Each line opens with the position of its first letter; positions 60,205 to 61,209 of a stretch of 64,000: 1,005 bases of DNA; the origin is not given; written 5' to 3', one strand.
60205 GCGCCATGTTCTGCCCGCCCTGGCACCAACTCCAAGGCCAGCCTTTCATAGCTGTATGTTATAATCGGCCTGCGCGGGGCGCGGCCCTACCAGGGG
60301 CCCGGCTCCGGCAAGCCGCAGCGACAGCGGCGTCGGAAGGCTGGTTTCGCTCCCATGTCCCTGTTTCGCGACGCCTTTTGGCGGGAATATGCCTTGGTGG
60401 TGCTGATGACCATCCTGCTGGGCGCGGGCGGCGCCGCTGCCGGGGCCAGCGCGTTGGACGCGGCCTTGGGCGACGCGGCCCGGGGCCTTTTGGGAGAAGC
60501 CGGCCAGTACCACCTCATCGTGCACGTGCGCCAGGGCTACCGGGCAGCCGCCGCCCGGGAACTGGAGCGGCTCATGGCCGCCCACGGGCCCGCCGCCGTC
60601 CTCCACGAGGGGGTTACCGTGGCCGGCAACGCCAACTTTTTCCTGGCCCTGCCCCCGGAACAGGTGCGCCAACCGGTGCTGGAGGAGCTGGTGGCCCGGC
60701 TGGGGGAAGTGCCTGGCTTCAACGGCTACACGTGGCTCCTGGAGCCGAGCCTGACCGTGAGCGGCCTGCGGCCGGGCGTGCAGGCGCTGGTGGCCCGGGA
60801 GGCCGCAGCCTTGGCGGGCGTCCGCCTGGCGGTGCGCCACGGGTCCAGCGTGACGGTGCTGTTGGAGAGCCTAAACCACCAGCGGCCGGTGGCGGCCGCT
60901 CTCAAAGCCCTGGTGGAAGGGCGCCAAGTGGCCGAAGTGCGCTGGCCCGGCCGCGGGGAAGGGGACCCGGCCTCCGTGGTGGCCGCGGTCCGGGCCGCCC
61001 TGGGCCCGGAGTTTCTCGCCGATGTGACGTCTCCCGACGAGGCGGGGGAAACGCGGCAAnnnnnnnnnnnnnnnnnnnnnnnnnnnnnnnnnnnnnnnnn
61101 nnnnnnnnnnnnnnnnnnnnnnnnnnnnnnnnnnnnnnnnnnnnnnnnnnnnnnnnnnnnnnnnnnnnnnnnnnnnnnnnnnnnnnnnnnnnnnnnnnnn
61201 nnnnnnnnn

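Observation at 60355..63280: Orphan ABC module in the lptB position: 724-aa protein with an unrecognisable ectodomain and a truncated importer-type membrane domain, paired with an intact GlnQ-type ATPase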

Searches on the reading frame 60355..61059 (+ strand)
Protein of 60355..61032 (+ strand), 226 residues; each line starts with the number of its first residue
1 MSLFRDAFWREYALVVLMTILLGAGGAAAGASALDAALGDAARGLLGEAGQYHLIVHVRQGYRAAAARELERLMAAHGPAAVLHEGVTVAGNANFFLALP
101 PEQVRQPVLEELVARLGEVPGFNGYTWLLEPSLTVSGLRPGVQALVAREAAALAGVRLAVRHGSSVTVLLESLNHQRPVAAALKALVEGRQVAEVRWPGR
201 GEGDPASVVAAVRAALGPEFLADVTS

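Call 13: search_protein_families(library=pfam, proteins=[window:60355-61032:+], max_evalue=10)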
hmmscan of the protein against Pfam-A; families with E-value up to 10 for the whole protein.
seq(226 aa): 0 families

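Call 83: search_solved_structures(query=A6, max_evalue=10, show_alignments=0)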
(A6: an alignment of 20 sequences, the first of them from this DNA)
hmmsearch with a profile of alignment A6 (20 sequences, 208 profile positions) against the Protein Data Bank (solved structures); distinct sequences matched with E-value up to 10: 6.
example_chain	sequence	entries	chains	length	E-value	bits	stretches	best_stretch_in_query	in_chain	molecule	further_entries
4hhu_A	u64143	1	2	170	0.00067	22.9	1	98-155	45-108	OR280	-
4lx4_A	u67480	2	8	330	0.034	17.3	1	71-129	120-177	Endoglucanase(Endo-1,4-beta-glucanase)protein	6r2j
4nez_A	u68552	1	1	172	0.15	15.2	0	98-152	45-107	Engineered protein OR276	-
4ney_A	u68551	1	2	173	0.17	15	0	98-120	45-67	Engineered protein OR277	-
2mja_A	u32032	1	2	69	1.1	12.4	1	106-154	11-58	Rhomboid protease GlpG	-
2lep_A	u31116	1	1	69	1.2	12.2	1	106-154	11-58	Rhomboid protease glpG 1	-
